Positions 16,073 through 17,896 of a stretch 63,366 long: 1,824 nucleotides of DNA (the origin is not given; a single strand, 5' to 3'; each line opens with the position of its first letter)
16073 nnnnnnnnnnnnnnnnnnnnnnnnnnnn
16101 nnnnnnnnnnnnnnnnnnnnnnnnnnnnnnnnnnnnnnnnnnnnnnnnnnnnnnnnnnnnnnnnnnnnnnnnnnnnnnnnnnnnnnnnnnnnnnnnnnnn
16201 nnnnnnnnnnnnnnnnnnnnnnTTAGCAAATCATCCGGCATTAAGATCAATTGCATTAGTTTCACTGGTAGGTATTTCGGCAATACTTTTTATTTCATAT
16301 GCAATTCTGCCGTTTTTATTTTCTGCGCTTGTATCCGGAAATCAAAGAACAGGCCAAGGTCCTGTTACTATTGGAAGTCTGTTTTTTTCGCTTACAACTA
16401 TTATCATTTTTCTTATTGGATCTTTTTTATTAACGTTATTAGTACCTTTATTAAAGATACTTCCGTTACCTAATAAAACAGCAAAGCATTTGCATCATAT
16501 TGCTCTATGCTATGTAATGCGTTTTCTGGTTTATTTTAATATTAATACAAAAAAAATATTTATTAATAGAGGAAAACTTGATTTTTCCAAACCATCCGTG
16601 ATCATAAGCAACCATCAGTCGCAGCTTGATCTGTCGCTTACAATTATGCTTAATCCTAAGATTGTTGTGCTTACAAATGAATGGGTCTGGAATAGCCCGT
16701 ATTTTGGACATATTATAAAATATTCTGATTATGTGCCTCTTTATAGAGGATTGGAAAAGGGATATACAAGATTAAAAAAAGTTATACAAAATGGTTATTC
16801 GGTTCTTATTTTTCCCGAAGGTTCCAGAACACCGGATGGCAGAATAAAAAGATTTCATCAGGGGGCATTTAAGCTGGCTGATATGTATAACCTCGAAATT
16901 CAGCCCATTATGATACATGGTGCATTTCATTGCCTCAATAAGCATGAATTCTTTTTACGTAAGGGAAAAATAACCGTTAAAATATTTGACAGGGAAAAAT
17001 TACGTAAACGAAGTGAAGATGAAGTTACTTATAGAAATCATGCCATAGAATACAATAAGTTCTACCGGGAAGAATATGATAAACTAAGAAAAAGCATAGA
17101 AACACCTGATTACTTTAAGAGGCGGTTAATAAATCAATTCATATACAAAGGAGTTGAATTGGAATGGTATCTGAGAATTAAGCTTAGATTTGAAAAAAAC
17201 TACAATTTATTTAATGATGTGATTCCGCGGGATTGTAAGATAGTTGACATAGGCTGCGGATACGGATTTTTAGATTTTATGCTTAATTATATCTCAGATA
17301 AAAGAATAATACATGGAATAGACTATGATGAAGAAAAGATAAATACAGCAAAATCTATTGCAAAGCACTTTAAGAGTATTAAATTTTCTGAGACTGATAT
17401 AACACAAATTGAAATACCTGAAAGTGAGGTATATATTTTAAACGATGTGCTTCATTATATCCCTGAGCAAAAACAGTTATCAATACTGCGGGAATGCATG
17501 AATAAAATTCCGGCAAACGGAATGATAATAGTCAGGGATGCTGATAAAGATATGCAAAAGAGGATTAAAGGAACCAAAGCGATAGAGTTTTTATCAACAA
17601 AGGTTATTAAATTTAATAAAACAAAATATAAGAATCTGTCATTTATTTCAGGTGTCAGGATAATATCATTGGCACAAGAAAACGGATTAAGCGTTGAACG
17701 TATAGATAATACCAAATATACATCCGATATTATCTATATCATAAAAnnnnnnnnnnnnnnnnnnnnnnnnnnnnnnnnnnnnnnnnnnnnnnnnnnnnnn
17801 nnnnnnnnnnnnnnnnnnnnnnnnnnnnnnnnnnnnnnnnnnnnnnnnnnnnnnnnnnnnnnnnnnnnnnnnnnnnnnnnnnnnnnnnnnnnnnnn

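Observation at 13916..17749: Single 1277-aa ORF fusing an MMPL exporter, a PlsC-type acyltransferase and a SAM methyltransferase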

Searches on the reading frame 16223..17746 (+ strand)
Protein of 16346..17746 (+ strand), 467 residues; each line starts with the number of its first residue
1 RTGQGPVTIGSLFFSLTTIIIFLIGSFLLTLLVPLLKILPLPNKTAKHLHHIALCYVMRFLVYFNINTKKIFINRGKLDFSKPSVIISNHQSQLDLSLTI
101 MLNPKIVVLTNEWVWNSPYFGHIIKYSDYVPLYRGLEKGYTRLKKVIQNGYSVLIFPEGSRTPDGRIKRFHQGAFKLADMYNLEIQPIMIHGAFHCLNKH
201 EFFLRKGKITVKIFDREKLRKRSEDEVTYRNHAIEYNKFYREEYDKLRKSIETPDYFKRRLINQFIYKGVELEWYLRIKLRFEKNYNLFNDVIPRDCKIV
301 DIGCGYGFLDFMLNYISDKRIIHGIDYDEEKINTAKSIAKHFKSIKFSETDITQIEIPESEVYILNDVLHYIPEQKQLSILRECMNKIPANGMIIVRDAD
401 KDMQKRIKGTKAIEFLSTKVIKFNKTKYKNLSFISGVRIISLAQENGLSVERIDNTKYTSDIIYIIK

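Call 24: search_solved_structures(query=window:16346-17746:+, max_evalue=0.01)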
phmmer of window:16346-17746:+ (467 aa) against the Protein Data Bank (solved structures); distinct sequences matched with E-value up to 0.01: 24.
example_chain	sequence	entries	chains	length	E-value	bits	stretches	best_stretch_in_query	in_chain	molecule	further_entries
5kym_A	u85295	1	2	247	1.4e-12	50.6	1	82-223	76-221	1-acyl-sn-glycerol-3-phosphate acyltransferase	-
5wp5_A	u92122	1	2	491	1.1e-05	27.9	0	292-398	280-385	Phosphomethylethanolamine N-methyltransferase 2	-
6c5b_A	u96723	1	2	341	1.4e-05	27.5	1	299-397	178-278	Methyltransferase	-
4mwz_A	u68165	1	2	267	2.4e-05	26.8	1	293-402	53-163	Phosphoethanolamine N-methyltransferase, putative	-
4iv0_A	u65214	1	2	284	2.7e-05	26.6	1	293-402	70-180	Phosphoethanolamine N-methyltransferase, putative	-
4iv8_A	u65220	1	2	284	4.3e-05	25.9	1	293-402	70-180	Phosphoethanolamine N-methyltransferase,putative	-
5wp4_A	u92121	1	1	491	7.6e-05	25.1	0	297-398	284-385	Phosphoethanolamine N-methyltransferase 1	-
8rdl_A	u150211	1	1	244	0.00047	22.5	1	286-404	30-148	ToxA protein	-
1im8_A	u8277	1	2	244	0.00054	22.3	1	293-399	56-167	YecO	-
3lst_A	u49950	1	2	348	0.002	20.4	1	296-407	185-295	CalO1 Methyltransferase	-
3mgg_A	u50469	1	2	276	0.0024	20.1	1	290-454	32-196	Methyltransferase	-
3d2l_A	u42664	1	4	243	0.0026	20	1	297-379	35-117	SAM-dependent methyltransferase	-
3gu3_A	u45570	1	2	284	0.0031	19.8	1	293-399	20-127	Methyltransferase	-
3ujd_A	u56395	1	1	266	0.0033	19.7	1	286-398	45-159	Phosphoethanolamine N-methyltransferase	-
2gh1_A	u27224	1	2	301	0.0034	19.7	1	293-399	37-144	Methyltransferase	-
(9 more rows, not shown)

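Call 48: search_protein_representatives(protein=window:16346-17746:+)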
Query: 467 residues. Proteins with E-value up to 0.001 (for the whole library): 10284; up to 1e-10: 1620; up to 1e-30: 478. The best 150 are listed.
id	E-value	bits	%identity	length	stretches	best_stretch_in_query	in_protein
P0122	4.4e-157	540.2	53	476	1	5-467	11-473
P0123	6.3e-147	506.7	48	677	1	6-467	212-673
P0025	6.2e-142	490.2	49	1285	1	5-467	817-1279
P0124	1.0e-139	482.9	48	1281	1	4-467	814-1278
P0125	4.8e-138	477.4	49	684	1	5-466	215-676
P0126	1.3e-137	475.9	46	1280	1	5-465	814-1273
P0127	1.9e-126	439.2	45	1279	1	10-466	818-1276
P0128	7.3e-125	434.0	53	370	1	101-467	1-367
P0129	2.8e-121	422.1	44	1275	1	6-466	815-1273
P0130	1.2e-119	416.8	43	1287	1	6-466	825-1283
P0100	1.7e-118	413.0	44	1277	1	6-467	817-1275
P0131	6.2e-118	411.1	41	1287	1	3-467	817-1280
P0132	7.4e-118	410.9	43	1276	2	6-467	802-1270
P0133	1.3e-116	406.8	41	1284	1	3-467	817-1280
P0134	1.8e-116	406.3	43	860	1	5-467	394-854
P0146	2.2e-111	389.5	42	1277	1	14-467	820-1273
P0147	2.9e-110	385.8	41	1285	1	3-466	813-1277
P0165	6.3e-105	368.3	40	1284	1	2-467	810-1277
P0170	7.2e-104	364.8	39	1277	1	5-466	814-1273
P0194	2.9e-97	343.0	38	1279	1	5-467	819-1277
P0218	9.1e-93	328.2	39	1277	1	3-467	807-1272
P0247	3.4e-87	309.8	36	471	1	4-467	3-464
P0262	7.3e-84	298.8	36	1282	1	10-466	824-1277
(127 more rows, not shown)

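Call 49: predict_structure(alignment_id=A4)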
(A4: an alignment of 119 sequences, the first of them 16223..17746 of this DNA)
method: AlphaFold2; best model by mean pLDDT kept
length: 508 residues; sequences in the alignment: 119
mean_pLDDT: 91.9   pTM: 0.87
mean pLDDT of the five models: 91.9, 91.4, 90.5, 90.5, 89.5
residues with pLDDT >= 90: 390; 70-90: 105; 50-70: 11; < 50: 2
segments of 3 or more residues with pLDDT < 50: none
pLDDT, mean of each block of 10 residues (from residue 1): 70 92 91 73 71 92 96 96 96 98 94 97 97 95 97 90 93 81 92 96 92 94 97 93 89 97 83 96 97 95 89 92 95 97 97 96 97 95 94 94 96 95 97 96 85 78 77 93 97 88 94
secondary structure, 60 per line:
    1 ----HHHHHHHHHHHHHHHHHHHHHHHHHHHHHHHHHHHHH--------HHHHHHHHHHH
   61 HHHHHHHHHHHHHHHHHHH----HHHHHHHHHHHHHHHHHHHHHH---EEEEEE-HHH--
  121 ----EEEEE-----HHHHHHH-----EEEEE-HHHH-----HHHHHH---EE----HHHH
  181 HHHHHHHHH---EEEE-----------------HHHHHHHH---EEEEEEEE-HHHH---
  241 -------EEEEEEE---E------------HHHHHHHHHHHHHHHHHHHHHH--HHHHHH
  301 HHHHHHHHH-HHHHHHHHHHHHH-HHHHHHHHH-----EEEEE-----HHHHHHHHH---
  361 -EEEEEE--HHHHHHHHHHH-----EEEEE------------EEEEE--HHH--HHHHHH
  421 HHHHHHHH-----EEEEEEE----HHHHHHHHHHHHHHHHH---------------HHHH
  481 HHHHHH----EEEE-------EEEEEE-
elements in order: H5-41 H50-79 H84-105 E109-114 E125-129 H135-141 E147-151 H153-156 H162-167 H177-189 E193-196 H214-221 E225-232 H234-237 E248-254 H271-292 H295-309 H311-323 H325-333 E339-343 H349-357 E362-367 H370-380 E386-390 E403-407 H415-428 E434-440 H445-461 H477-486 E491-494 E502-507

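Call 53: fold_search(model_id=the predicted structure, library=pdb)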
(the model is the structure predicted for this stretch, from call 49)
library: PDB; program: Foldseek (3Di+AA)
matches with E <= 10: 1965; with E <= 0.001: 1489
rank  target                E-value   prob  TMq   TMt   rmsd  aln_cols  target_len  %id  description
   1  5kym_B                5.7e-12  1.00  0.40  0.83   3.1       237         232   20  Crystal Structure of the 1-acyl-sn-glycerophosphate (LPA) acyltransferase, PlsC, from Thermotoga maritima (released 2017-07-26)
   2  3dtn_B                9.3e-12  1.00  0.30  0.68   4.4       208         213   15  Crystal structure of putative Methyltransferase-MM_2633 from Methanosarcina mazei . (released 2008-09-09)
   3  5kym_A                1.5e-11  1.00  0.41  0.82   3.2       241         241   19  Crystal Structure of the 1-acyl-sn-glycerophosphate (LPA) acyltransferase, PlsC, from Thermotoga maritima (released 2017-07-26)
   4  3dtn_A                1.5e-11  1.00  0.31  0.67   4.8       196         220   16  Crystal structure of putative Methyltransferase-MM_2633 from Methanosarcina mazei . (released 2008-09-09)
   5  9fd3                  9.6e-11  1.00  0.31  0.68   3.8       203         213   14  CysG(N-16)-D190N mutant in complex with SAH from Kitasatospora cystarginea (released 2024-08-21)
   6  3mcz_A                1.5e-10  1.00  0.30  0.44   3.8       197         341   14  The Structure of an O-methyltransferase family protein from Burkholderia thailandensis. (released 2010-05-26)
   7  9fce_B                2.6e-10  1.00  0.30  0.66   4.0       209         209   13  BelI in complex with SAM from Streptomyces sp. UCK14 (released 2024-08-21)
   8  3mcz_B                2.7e-10  1.00  0.30  0.45   3.9       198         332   14  The Structure of an O-methyltransferase family protein from Burkholderia thailandensis. (released 2010-05-26)
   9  8rpr                  3.1e-10  1.00  0.31  0.44   4.5       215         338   14  Crystal Structure of SgvM methyltransferase in complex with alpha-ketoleucine and Zn2+ ion (released 2024-07-24)
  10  9g0k_A                3.2e-10  1.00  0.30  0.65   3.8       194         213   13  CysG(N-16) in complex with SAH (metal free, cocrystallization in presence of EDTA) from Kitasatospora cystarginea (released 2024-07-17)
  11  9fcs_A                4.0e-10  1.00  0.31  0.68   3.8       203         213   14  CysG(N-16)-H122N mutant in complex with SAH from Kitasatospora cystarginea (released 2024-08-21)
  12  9fce_A                4.0e-10  1.00  0.30  0.66   4.0       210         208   13  BelI in complex with SAM from Streptomyces sp. UCK14 (released 2024-08-21)
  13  7pga_C                4.0e-10  1.00  0.29  0.42   5.7       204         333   16  Chimeric carminomycin-4-O-methyltransferase (DnrK) with regions from 10-hydroxylase RdmB and 10-decarboxylase TamK (released 2022-08-24)
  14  9fcq                  4.3e-10  1.00  0.31  0.68   3.8       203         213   14  CysG(N-16)-H122A mutant in complex with SAH from Kitasatospora cystarginea (released 2024-08-21)
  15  9fcl                  5.0e-10  1.00  0.30  0.68   4.7       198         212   13  CysG(N-16) in complex with SAM from Kitasatospora cystarginea (released 2024-08-21)
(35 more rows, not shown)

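Call 72: find_encoding_contigs(protein=P0247, flank=6000, max_places=3)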
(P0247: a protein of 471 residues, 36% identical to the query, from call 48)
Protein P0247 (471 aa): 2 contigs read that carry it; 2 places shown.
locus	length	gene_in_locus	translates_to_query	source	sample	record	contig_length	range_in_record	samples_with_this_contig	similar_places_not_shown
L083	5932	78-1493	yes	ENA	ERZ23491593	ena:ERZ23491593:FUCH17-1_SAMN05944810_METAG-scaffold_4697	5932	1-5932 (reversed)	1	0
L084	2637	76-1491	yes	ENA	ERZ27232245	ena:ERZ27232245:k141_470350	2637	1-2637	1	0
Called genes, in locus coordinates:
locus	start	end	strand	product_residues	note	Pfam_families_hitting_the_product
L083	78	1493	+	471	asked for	PF01553:Acyltransferase, PF05175:MTS (weak), PF13489:Methyltransf_23 (weak), PF13847:Methyltransf_31, PF08241:Methyltransf_11, PF08242:Methyltransf_12, PF13649:Methyltransf_25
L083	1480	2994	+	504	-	PF00890:FAD_binding_2 (weak), PF01266:DAO (weak), PF01593:Amino_oxidase, PF13450:NAD_binding_8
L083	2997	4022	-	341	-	PF00034:Cytochrom_C (faint), PF13442:Cytochrome_CBB3 (weak)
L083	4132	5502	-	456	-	-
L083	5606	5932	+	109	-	?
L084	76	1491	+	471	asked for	PF01553:Acyltransferase, PF05175:MTS (weak), PF13489:Methyltransf_23 (weak), PF13847:Methyltransf_31, PF08241:Methyltransf_11, PF08242:Methyltransf_12, PF13649:Methyltransf_25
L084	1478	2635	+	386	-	?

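Call 73: find_encoding_contigs(protein=P0122, flank=6000, max_places=3)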
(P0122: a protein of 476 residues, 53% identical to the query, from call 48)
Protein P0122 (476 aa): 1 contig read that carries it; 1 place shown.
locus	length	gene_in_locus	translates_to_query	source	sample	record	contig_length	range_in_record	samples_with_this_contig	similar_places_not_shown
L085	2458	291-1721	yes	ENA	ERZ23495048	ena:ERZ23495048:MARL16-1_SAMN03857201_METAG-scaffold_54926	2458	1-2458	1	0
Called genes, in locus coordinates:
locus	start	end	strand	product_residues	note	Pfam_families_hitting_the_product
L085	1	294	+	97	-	?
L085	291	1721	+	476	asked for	PF01553:Acyltransferase, PF00891:Methyltransf_2, PF13489:Methyltransf_23 (weak), PF05175:MTS (weak), PF13679:Methyltransf_32 (weak), PF08242:Methyltransf_12, PF13649:Methyltransf_25, PF13847:Methyltransf_31, +1 more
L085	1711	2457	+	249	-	?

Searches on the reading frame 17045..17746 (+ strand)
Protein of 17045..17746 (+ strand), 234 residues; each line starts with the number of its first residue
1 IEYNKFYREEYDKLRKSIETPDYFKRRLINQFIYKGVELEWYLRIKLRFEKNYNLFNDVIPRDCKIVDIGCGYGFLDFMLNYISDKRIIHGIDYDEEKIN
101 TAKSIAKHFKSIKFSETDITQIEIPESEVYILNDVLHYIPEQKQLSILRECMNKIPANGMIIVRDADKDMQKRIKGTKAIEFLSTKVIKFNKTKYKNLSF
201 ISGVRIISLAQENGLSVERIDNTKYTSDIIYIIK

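Call 57: search_solved_structures(query=window:17045-17746:+, max_evalue=0.01, show_alignments=4)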
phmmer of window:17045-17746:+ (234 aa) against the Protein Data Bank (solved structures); distinct sequences matched with E-value up to 0.01: 25.
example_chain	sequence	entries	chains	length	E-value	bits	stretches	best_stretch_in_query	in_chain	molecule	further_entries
5wp5_A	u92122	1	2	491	9.4e-07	32.1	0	59-165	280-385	Phosphomethylethanolamine N-methyltransferase 2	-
5wp4_A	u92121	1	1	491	6.5e-06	29.3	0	64-165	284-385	Phosphoethanolamine N-methyltransferase 1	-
4mwz_A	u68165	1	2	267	7.8e-06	29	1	60-169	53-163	Phosphoethanolamine N-methyltransferase, putative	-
4iv0_A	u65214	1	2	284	9.1e-06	28.8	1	60-169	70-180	Phosphoethanolamine N-methyltransferase, putative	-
4iv8_A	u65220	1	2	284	1.4e-05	28.2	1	60-169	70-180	Phosphoethanolamine N-methyltransferase,putative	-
6c5b_A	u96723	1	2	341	0.00012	25.2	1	66-164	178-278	Methyltransferase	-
1im8_A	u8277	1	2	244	0.00018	24.6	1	60-166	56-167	YecO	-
8rdl_A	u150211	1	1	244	0.00018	24.6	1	53-171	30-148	ToxA protein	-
3lst_A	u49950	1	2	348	0.00076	22.5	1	63-178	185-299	CalO1 Methyltransferase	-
3d2l_A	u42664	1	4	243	0.00098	22.2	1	64-146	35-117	SAM-dependent methyltransferase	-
3mgg_A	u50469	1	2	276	0.001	22.1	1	57-221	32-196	Methyltransferase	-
3ujd_A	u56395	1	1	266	0.0011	22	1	53-165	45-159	Phosphoethanolamine N-methyltransferase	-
3gu3_A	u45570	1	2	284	0.0012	21.9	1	60-166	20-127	Methyltransferase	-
2gh1_A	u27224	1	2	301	0.0012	21.9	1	60-166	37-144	Methyltransferase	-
3uj6_A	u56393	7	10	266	0.0013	21.8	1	54-165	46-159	Phosphoethanolamine N-methyltransferase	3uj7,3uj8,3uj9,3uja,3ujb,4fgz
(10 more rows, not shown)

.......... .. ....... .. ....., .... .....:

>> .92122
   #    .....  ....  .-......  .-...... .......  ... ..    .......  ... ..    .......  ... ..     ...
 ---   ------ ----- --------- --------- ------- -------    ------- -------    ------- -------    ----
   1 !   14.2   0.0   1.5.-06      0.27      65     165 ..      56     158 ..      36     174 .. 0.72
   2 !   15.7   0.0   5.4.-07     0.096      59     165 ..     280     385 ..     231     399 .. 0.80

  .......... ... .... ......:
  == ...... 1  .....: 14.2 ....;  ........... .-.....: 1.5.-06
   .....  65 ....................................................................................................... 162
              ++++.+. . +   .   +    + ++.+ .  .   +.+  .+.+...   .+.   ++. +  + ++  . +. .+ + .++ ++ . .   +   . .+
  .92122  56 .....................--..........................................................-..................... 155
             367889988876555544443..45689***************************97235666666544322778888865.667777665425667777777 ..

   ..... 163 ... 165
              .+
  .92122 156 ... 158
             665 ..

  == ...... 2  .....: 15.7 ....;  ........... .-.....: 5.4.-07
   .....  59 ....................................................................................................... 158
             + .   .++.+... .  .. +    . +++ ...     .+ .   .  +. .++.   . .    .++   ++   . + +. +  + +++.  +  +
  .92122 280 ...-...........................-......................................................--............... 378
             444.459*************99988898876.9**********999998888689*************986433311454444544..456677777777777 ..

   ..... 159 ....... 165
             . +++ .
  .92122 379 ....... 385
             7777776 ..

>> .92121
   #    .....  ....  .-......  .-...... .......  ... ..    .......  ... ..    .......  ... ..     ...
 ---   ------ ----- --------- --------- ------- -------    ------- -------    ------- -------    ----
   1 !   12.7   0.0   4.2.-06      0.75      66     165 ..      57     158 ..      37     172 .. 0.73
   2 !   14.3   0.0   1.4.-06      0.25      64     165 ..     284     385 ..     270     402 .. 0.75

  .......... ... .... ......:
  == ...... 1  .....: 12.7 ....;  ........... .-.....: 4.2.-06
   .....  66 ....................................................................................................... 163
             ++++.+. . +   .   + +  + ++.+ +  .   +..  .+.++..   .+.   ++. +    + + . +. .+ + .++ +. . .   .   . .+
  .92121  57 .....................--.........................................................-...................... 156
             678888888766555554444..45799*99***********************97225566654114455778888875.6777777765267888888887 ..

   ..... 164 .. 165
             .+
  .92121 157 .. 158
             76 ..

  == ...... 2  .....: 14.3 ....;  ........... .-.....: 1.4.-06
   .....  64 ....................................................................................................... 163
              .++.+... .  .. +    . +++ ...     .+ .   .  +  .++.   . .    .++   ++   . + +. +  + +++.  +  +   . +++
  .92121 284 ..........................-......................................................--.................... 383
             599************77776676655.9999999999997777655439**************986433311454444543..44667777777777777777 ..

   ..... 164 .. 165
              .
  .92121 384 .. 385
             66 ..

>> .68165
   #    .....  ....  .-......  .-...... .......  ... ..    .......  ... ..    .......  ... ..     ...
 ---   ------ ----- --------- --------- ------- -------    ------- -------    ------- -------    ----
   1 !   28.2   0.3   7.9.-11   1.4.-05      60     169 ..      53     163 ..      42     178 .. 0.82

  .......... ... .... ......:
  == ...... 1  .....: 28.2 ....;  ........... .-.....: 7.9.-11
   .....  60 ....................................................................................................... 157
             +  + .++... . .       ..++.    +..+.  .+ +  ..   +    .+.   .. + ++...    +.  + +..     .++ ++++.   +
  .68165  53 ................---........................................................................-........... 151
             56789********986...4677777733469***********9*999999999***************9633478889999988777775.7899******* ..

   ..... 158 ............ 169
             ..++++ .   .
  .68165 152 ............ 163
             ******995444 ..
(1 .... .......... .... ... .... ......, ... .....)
